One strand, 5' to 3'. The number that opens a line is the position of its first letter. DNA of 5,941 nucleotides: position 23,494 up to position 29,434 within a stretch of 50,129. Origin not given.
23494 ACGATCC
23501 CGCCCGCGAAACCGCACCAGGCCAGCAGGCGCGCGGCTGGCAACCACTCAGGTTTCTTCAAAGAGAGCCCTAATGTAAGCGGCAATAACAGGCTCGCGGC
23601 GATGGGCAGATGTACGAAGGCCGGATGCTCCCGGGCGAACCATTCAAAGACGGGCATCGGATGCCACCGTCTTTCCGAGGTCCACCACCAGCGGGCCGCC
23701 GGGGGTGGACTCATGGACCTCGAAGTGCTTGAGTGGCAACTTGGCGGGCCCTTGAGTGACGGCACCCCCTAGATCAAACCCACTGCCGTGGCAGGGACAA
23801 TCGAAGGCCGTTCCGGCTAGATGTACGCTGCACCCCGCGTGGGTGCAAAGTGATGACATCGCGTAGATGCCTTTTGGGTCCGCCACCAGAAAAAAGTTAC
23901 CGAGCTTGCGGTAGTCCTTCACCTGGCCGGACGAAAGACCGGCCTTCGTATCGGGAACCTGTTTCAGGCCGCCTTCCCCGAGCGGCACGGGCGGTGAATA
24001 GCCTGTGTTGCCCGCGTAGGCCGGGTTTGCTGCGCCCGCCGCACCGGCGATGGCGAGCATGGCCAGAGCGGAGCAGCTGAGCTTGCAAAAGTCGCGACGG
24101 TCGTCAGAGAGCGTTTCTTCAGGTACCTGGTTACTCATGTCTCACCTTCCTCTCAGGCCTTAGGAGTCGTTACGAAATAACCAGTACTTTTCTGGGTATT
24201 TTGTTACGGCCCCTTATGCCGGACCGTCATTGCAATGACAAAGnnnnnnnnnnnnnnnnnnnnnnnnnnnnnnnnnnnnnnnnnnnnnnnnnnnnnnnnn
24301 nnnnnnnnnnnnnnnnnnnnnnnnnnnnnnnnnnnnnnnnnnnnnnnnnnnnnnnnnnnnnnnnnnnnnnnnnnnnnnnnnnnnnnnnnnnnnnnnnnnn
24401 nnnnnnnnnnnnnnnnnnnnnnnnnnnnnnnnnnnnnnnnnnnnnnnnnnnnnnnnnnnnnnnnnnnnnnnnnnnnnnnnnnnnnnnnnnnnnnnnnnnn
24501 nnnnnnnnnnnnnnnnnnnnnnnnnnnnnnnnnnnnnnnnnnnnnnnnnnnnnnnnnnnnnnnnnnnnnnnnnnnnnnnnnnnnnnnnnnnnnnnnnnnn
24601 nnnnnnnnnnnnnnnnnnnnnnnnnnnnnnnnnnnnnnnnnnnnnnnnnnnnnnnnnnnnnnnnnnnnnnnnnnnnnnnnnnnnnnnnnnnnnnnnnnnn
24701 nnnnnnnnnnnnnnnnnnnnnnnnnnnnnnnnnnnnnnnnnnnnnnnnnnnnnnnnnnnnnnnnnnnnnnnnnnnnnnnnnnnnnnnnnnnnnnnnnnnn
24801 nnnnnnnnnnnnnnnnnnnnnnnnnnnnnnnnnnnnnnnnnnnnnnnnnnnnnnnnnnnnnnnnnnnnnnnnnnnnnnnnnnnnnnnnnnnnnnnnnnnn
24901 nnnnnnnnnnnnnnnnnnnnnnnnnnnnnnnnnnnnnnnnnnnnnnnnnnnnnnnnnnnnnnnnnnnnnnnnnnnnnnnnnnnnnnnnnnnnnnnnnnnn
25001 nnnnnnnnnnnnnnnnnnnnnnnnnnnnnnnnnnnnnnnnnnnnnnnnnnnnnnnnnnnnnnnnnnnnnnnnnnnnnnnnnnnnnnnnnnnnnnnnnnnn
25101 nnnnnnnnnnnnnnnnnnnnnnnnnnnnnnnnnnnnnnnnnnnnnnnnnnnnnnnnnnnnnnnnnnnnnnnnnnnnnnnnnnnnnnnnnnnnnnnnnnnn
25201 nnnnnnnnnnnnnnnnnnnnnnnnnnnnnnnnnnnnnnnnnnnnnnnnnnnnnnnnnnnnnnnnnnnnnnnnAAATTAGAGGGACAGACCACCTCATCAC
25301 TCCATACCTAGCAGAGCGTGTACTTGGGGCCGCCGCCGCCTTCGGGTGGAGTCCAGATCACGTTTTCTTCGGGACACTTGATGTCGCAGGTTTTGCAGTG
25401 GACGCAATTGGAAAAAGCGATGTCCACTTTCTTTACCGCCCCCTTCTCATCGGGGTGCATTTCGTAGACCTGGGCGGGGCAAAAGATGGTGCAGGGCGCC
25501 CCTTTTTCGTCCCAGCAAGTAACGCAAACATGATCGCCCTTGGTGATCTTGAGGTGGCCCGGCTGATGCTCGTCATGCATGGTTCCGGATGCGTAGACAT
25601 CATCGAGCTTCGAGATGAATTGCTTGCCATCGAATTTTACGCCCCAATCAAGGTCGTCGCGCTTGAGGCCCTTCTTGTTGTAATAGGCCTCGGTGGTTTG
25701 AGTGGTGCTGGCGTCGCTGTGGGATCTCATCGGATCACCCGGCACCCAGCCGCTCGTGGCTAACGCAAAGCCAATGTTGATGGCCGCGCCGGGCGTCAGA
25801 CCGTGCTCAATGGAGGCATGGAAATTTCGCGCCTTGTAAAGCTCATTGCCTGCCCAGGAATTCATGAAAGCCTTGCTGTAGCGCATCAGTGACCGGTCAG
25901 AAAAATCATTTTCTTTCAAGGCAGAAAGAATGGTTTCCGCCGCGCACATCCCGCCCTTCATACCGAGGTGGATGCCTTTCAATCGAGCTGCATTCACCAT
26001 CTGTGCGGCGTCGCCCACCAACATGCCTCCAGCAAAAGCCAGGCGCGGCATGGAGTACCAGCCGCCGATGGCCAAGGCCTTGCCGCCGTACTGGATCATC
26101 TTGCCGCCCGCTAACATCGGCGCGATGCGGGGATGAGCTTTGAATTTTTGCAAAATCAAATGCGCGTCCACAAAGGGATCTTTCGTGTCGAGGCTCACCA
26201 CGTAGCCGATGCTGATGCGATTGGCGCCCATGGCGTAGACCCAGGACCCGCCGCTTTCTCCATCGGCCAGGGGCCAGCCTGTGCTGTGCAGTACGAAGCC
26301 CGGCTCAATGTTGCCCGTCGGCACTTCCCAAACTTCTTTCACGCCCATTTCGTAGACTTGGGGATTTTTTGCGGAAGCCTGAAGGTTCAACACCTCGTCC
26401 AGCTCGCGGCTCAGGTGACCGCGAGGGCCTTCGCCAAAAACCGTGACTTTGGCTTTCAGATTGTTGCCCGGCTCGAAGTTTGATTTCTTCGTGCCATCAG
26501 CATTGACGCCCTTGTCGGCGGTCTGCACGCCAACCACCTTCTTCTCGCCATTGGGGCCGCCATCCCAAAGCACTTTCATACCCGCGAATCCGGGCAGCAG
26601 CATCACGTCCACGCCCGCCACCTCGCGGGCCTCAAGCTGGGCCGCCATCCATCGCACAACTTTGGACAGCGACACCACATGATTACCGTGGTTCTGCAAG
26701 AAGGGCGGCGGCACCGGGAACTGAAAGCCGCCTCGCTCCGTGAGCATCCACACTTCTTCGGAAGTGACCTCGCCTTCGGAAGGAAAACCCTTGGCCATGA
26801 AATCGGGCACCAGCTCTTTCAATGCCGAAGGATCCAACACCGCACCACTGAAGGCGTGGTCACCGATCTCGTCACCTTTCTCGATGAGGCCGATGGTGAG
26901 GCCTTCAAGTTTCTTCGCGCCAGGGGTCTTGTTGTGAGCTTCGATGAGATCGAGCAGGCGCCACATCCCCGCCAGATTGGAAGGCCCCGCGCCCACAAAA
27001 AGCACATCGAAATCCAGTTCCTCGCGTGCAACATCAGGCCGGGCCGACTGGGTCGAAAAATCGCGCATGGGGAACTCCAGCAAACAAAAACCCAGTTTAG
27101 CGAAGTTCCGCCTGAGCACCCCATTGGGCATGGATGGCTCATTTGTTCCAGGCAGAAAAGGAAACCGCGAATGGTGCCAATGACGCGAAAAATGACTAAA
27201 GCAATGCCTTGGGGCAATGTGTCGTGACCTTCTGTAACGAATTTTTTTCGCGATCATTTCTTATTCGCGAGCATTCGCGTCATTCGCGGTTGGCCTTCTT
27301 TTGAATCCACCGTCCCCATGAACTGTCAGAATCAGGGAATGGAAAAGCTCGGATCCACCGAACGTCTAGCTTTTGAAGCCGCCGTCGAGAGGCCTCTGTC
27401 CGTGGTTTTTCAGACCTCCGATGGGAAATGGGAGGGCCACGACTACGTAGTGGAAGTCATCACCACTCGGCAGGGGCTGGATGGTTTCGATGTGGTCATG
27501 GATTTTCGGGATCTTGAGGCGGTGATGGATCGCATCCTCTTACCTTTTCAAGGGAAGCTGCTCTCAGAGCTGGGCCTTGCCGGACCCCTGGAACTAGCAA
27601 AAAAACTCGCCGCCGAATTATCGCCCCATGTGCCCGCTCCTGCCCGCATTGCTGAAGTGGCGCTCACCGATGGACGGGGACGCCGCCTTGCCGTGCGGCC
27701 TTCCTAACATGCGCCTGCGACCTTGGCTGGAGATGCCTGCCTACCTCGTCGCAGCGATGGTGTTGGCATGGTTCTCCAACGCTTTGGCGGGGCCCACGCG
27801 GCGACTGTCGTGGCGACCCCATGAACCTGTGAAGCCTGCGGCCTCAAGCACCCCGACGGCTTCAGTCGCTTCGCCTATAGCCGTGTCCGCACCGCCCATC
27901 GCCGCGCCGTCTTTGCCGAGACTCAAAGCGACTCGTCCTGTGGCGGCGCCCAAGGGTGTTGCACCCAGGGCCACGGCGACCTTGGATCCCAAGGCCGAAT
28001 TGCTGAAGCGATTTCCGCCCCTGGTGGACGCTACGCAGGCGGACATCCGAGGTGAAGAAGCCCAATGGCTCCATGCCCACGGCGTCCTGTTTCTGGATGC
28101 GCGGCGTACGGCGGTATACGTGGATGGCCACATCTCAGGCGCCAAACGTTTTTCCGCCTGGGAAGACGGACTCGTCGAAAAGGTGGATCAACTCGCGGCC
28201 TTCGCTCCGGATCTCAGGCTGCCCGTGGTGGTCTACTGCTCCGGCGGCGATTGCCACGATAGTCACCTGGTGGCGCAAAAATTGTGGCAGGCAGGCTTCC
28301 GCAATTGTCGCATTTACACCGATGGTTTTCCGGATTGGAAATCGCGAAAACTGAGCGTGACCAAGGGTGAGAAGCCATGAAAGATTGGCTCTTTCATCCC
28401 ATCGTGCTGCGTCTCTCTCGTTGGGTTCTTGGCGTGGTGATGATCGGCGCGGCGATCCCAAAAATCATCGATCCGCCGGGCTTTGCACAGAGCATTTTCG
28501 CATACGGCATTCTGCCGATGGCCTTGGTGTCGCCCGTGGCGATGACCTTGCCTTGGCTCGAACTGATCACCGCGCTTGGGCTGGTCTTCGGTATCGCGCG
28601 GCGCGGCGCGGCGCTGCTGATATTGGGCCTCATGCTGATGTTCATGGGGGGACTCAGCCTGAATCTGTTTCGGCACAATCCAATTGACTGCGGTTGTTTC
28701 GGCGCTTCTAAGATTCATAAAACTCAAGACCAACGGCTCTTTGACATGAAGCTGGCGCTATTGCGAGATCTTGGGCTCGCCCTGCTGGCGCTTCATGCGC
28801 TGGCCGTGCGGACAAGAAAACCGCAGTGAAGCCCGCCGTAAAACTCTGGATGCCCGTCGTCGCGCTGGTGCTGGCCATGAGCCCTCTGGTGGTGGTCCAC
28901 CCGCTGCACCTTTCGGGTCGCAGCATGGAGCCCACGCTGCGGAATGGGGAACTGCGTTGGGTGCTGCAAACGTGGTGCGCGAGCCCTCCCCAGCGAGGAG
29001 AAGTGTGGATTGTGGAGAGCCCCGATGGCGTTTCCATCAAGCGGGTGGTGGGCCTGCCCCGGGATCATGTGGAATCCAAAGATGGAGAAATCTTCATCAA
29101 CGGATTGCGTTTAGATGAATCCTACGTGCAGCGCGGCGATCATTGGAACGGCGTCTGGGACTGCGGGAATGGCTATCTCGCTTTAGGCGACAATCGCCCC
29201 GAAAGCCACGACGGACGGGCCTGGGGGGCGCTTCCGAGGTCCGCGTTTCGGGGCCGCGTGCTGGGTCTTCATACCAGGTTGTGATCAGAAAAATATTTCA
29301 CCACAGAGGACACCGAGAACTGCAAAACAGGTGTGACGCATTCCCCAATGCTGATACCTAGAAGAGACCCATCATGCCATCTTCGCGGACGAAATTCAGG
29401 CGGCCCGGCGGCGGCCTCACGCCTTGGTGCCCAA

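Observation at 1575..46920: Dense family of 'word-arm' palindromic elements filling the intergenic gaps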

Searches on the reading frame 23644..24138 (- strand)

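Call 49: search_protein_families(library=pfam, proteins=[window:23644-24138:-], max_evalue=0.001)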
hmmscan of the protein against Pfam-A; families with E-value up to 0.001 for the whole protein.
window:23644-24138:- (164 aa): 1 family
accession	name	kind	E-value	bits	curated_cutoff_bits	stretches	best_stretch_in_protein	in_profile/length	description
PF00355.32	Rieske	-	2.6e-10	40.5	20.3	1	75-139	18-87/88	Rieske [2Fe-2S] domain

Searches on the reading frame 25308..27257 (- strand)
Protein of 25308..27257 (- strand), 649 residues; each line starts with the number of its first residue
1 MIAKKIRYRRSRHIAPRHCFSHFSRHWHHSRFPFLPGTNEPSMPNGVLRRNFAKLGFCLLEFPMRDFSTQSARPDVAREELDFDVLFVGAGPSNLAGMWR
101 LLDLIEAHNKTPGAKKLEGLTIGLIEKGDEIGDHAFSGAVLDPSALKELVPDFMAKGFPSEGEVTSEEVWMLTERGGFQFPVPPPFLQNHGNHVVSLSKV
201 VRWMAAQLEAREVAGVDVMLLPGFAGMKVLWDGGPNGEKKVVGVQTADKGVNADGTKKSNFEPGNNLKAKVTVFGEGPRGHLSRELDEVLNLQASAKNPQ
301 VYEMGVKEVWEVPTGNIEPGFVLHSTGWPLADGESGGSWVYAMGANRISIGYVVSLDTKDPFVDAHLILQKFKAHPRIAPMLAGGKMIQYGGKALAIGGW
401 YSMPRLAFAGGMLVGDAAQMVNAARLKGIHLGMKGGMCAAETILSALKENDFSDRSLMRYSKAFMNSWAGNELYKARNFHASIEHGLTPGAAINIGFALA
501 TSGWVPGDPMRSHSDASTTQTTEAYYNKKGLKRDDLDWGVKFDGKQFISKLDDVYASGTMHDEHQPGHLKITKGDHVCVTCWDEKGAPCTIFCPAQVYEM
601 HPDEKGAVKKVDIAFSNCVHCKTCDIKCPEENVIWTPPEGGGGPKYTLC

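Call 49: search_protein_families(library=pfam, proteins=[window:25308-27257:-], max_evalue=0.001)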
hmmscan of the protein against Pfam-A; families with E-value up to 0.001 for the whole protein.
window:25308-27257:- (649 aa): 3 families
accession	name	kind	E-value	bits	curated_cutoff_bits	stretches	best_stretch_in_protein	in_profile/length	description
PF05187.19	Fer4_ETF_QO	-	2.4e-30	105.2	24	1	549-647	6-104/104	Electron transfer flavoprotein-ubiquinone oxidoreductase, 4Fe-4S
PF21162.3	ETFQO_UQ-bd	-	1.1e-29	103.2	27.7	1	302-395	1-96/96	ETF-QO, ubiquinone-binding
PF12838.12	Fer4_7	-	0.0004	21.2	27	1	578-630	2-50/52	4Fe-4S dicluster domain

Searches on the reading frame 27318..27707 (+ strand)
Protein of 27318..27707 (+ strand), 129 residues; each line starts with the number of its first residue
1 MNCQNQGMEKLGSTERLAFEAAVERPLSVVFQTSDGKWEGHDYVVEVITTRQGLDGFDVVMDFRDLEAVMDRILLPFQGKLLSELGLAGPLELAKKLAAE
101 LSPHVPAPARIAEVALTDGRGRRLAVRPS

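Call 49: search_protein_families(library=pfam, proteins=[window:27318-27707:+], max_evalue=0.001)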
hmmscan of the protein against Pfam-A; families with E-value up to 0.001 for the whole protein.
window:27318-27707:+ (129 aa): 1 family
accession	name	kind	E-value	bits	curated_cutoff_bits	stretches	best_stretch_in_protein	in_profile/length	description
PF01242.24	PTPS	-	3.8e-05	24.1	22.4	1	40-116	26-108/121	6-pyruvoyl tetrahydropterin synthase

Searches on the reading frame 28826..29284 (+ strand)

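Call 49: search_protein_families(library=pfam, proteins=[window:28826-29284:+], max_evalue=0.001)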
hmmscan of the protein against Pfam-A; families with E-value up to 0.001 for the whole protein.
window:28826-29284:+ (152 aa): 1 family
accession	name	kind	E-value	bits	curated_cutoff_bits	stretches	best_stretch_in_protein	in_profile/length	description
PF10502.14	Peptidase_S26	-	4.3e-25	89.1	22.9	1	5-145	5-163/168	Signal peptidase, peptidase S26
